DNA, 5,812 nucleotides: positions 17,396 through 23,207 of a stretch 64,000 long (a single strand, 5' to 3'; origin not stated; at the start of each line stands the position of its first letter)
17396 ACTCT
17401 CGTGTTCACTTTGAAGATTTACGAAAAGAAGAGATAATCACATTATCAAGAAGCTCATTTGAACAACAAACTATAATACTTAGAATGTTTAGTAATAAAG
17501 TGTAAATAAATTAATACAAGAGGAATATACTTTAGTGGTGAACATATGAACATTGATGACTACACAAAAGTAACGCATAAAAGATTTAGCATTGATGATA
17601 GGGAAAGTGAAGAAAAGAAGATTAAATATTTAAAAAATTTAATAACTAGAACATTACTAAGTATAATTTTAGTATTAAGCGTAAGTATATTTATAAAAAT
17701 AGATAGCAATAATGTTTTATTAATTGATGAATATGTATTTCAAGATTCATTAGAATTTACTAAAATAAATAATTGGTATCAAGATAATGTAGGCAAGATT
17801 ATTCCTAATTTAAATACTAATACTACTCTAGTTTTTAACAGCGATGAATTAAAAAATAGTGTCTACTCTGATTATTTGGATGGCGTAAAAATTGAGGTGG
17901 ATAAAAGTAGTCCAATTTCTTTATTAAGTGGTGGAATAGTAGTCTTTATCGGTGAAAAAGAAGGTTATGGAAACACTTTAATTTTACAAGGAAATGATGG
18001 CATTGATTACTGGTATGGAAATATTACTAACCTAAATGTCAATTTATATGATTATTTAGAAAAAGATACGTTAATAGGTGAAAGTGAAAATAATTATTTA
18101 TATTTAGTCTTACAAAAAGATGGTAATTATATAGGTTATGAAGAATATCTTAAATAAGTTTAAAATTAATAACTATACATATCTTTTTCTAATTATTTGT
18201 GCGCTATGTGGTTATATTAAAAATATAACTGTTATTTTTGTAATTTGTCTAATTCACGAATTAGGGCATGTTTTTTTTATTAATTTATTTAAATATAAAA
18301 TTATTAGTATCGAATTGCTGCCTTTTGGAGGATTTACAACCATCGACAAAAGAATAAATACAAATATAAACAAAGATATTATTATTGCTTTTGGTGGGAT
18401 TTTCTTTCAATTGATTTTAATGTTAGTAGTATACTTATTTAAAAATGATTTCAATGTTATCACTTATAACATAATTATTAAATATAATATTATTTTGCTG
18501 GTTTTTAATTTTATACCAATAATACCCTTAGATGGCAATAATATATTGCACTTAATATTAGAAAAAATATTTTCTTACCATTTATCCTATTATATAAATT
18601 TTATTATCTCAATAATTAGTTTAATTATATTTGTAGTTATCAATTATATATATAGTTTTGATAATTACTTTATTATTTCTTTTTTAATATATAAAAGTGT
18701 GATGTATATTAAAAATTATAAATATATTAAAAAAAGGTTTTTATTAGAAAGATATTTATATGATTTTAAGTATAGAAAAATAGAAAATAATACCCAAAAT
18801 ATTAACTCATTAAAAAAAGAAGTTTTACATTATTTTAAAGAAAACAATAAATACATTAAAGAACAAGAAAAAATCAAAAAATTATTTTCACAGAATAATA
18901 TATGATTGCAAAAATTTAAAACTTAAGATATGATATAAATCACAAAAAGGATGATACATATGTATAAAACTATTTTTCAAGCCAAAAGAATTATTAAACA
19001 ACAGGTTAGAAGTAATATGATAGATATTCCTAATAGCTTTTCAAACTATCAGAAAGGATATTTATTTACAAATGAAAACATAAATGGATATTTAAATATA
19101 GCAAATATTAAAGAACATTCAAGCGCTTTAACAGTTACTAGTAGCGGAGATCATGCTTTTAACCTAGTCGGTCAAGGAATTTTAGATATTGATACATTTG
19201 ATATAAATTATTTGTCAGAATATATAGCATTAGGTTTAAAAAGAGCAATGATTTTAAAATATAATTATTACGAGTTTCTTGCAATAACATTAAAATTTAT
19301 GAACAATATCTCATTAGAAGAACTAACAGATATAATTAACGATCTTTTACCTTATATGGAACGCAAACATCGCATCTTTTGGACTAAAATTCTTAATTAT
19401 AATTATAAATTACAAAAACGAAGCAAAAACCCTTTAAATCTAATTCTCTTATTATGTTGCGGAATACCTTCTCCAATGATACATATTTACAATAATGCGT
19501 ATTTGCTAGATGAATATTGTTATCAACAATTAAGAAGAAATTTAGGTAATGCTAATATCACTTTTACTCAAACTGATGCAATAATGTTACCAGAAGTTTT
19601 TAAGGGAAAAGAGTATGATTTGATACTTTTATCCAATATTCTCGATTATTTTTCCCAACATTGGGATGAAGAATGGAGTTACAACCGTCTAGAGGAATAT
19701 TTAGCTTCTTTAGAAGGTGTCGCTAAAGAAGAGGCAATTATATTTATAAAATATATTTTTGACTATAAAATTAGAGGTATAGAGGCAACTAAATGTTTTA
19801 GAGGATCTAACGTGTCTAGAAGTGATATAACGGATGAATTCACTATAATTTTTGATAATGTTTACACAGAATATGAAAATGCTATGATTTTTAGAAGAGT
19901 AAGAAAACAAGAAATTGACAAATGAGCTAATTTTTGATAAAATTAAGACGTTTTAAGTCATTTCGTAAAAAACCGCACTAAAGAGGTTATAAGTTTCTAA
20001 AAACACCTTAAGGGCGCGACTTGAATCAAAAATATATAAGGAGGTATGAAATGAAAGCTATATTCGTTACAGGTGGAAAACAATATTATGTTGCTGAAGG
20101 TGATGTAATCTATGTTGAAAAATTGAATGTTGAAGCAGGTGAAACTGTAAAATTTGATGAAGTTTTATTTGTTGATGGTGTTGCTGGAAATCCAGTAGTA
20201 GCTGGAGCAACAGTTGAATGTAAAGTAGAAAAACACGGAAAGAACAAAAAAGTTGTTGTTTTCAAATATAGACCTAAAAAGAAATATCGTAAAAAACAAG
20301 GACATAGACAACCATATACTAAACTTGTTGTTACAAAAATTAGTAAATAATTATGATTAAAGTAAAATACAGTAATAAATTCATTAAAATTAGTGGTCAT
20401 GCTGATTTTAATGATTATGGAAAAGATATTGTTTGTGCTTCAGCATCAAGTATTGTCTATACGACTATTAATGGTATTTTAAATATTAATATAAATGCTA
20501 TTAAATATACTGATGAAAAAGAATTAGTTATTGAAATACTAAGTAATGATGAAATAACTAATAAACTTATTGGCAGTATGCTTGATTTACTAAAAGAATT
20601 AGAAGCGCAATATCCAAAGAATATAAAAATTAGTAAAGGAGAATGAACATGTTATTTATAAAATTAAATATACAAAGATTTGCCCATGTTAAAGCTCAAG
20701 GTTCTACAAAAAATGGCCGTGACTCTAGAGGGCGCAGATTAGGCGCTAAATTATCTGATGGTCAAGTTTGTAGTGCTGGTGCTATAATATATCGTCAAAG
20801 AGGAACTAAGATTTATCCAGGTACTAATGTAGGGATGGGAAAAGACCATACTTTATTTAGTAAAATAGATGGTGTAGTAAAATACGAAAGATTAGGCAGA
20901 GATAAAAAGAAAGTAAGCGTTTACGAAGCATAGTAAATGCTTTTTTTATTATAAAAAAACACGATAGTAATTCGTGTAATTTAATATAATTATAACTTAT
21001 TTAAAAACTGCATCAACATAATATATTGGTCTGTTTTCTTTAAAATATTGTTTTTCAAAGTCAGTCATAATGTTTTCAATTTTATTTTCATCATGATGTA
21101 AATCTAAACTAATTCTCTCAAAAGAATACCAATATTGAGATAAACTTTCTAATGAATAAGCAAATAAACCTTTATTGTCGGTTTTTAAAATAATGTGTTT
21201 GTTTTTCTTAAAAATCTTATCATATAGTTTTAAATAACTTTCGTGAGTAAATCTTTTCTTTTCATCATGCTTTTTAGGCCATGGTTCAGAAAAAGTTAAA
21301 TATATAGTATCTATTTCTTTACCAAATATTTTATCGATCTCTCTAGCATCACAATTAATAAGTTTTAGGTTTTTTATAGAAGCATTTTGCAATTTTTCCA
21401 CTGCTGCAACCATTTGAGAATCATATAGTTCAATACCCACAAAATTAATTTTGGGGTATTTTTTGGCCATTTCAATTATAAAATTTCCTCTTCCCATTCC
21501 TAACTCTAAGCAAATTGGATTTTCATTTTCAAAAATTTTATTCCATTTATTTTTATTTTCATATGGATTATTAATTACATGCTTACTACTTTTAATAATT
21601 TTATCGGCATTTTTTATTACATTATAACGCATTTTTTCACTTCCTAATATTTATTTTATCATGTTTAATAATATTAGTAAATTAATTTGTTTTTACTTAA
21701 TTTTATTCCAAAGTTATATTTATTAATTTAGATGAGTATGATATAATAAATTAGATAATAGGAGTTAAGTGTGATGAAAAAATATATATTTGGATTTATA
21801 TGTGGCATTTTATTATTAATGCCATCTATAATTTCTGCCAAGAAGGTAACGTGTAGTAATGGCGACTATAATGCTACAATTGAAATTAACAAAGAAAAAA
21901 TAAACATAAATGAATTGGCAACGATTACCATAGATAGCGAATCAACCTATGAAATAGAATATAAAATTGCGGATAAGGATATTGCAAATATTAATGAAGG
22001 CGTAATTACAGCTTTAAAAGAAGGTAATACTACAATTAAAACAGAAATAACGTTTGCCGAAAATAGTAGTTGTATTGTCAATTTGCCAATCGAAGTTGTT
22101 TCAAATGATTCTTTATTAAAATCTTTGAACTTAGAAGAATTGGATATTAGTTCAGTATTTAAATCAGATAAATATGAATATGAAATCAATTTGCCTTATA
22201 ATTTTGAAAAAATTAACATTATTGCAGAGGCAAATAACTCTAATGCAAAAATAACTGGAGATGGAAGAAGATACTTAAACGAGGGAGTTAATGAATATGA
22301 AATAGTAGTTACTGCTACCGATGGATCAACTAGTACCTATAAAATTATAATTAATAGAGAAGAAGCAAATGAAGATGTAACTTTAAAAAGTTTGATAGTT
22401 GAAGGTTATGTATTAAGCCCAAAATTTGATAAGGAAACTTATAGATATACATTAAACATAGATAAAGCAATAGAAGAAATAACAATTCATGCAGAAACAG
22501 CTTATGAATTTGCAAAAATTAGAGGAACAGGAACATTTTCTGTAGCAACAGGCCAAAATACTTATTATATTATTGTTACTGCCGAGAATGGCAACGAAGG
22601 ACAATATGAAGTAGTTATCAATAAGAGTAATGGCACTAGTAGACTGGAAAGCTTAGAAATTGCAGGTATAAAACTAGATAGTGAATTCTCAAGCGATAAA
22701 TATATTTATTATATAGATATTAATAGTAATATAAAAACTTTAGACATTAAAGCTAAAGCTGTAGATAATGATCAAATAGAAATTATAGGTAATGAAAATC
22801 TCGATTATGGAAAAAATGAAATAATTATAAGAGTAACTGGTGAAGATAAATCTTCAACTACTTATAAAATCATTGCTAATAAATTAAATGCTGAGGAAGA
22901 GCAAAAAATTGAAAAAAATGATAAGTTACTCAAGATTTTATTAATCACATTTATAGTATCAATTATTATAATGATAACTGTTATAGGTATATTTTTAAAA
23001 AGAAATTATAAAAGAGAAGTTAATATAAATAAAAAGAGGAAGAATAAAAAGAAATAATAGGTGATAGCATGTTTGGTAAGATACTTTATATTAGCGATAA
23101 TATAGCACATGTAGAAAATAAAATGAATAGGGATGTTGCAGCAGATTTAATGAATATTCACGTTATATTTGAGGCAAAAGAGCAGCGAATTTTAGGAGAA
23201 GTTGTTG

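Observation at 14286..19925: Tandem array of four intact paralogs (plus one decayed copy) of an uncharacterised Rossmann-like family occupying the minCD slot of the mreCD-spoIVFAB-rplU locus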

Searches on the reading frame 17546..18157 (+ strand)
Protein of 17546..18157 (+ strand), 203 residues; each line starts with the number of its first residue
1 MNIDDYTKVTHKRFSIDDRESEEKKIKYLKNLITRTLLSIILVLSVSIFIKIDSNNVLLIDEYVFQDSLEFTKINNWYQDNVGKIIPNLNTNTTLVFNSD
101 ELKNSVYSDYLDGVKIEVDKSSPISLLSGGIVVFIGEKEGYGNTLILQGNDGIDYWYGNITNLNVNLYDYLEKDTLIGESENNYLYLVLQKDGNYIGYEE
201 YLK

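Call 4: search_protein_families(library=pfam, proteins=[window:17546-18157:+], max_evalue=1)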
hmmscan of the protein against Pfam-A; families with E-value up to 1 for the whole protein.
window:17546-18157:+ (203 aa): 2 families
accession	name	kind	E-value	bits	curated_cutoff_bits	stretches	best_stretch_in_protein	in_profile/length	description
PF01551.29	Peptidase_M23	-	1.3e-10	41.8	28.7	1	112-183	4-75/96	Peptidase family M23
PF16376.10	fragilysinNterm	-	0.046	13.9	25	1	56-120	81-143/144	N-terminal domain of fragilysin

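Call 5: search_protein_families(library=ncbifam, proteins=[window:17546-18157:+], max_evalue=1)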
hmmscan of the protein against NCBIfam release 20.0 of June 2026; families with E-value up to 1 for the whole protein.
window:17546-18157:+ (203 aa): 4 families
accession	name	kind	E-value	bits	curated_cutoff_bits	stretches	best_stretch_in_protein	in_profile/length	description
NF047755.1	LIC_10271_M23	exception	4.2e-05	23.4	180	1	112-191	118-198/207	LIC_10271 family cell wall hydrolase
NF052336.1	PdgHdaseHSB100310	equivalog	0.00043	19.7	500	1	106-179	52-125/316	peptidoglycan hydrolase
NF047657.1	CellWlHdaseLepto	equivalog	0.0016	18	400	1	125-191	142-209/221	hypothetical protein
NF052529.1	PG_M23_Pgp6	exception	0.0021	16.8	600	1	61-180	289-404/452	peptidoglycan metallopeptidase Pgp6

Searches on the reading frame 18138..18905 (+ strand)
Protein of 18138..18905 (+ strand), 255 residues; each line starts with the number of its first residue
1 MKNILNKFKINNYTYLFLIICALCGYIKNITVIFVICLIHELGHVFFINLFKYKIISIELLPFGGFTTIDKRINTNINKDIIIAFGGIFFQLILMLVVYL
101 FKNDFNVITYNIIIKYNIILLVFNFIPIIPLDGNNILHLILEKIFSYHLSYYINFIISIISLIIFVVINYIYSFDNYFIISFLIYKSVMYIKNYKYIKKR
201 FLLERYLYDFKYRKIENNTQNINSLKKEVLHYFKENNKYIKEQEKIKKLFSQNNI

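Call 4: search_protein_families(library=pfam, proteins=[window:18138-18905:+], max_evalue=1)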
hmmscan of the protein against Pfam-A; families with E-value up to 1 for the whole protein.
window:18138-18905:+ (255 aa): 2 families
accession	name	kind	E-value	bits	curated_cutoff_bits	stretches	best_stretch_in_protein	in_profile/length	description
PF02163.28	Peptidase_M50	-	2.5e-16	60.1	27.2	2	30-101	3-99/221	Peptidase family M50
PF13398.12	Peptidase_M50B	-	0.12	12.5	26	1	19-123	12-107/201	Peptidase M50B-like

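Call 5: search_protein_families(library=ncbifam, proteins=[window:18138-18905:+], max_evalue=1)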
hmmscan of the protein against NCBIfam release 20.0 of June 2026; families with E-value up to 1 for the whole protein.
window:18138-18905:+ (255 aa): 0 families

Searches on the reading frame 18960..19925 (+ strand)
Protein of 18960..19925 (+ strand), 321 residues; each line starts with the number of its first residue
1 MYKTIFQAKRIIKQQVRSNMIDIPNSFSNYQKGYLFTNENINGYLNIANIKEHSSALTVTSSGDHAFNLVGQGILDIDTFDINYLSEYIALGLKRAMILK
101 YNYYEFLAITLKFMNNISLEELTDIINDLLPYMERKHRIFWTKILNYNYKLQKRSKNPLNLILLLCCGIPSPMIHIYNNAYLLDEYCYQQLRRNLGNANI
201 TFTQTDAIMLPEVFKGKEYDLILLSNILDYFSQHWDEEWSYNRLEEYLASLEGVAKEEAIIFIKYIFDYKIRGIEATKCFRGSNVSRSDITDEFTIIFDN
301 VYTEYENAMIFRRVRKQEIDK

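Call 4: search_protein_families(library=pfam, proteins=[window:18960-19925:+], max_evalue=1)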
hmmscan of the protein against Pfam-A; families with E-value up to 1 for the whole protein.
window:18960-19925:+ (321 aa): 2 families
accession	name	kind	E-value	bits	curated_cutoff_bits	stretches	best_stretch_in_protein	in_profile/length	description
PF11899.13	DUF3419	-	1.3e-09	38.2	28.2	1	33-144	11-118/385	Protein of unknown function (DUF3419)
PF13847.12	Methyltransf_31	-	0.0094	16.1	27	1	189-239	45-85/145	Methyltransferase domain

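Call 5: search_protein_families(library=ncbifam, proteins=[window:18960-19925:+], max_evalue=1)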
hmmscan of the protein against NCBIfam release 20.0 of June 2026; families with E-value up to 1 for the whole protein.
window:18960-19925:+ (321 aa): 3 families
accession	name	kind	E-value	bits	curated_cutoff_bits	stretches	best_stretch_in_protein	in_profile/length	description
TIGR04345.1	ovoA_Cterm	equivalog_domain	0.00044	19.8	170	1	196-231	114-147/242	putative 4-mercaptohistidine N1-methyltransferase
NF041009.1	cell_div_CdvB3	equivalog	0.018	14.8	170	1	256-308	79-127/164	cell division protein CdvB3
NF007937.0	PRK10654.1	equivalog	0.21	10.3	513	1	114-182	33-102/455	anaerobic C4-dicarboxylate transporter DcuC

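Call 33: search_protein_families(library=padloc, proteins=[window:18960-19925:+], max_evalue=1)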
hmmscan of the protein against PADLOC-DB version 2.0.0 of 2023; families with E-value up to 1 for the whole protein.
window:18960-19925:+ (321 aa): 0 families

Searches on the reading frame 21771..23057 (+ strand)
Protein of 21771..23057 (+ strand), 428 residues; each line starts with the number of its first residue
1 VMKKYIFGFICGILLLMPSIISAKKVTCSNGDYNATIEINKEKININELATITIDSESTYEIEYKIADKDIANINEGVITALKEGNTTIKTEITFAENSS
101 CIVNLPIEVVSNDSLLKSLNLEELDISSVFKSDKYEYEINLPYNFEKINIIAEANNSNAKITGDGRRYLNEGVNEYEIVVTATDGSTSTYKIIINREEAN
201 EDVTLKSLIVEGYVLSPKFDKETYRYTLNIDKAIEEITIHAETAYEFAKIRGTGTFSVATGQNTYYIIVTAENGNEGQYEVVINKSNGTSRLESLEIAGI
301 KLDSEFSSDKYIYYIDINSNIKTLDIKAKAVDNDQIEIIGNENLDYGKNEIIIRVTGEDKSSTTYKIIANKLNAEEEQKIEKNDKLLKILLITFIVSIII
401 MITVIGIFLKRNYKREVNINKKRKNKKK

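Call 89: search_protein_families(library=pfam, proteins=[window:21771-23057:+], max_evalue=10)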
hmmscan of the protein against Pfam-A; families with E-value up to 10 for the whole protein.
window:21771-23057:+ (428 aa): 10 families
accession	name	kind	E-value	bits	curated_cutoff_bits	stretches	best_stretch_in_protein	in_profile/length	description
PF12733.13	Cadherin-like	-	7.4e-25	87.7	24.2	3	122-197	2-89/89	Cadherin-like beta sandwich domain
PF21461.3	HL_N-beta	-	3.6e-06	27.1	27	1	63-98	15-47/57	Hyaluronate lyase, N-terminal beta-sheet domain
PF05767.17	Pox_A14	-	0.018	15.6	27.7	1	385-424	42-79/93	Poxvirus virion envelope protein A14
PF02368.24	Big_2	-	0.053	13.9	22.8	1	51-90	25-65/79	Bacterial Ig-like domain (group 2)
PF13437.12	HlyD_3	-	0.078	14.2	22.2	1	53-93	29-73/106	HlyD family secretion protein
PF23973.1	DUF7299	-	0.2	12.2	27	1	4-37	7-40/77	Family of unknown function (DUF7299)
PF18957.6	RibLong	-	0.42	11.9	27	0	164-194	60-90/93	Long Rib domain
PF17319.7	DUF5362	-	0.5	10.7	25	1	364-407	48-92/94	Family of unknown function (DUF5362)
PF14535.12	AMP-binding_C_2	-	0.85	10.4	25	1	177-206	10-39/96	AMP-binding enzyme C-terminal domain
PF08428.16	Rib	-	1.6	9.9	27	1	79-110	44-75/76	Rib domain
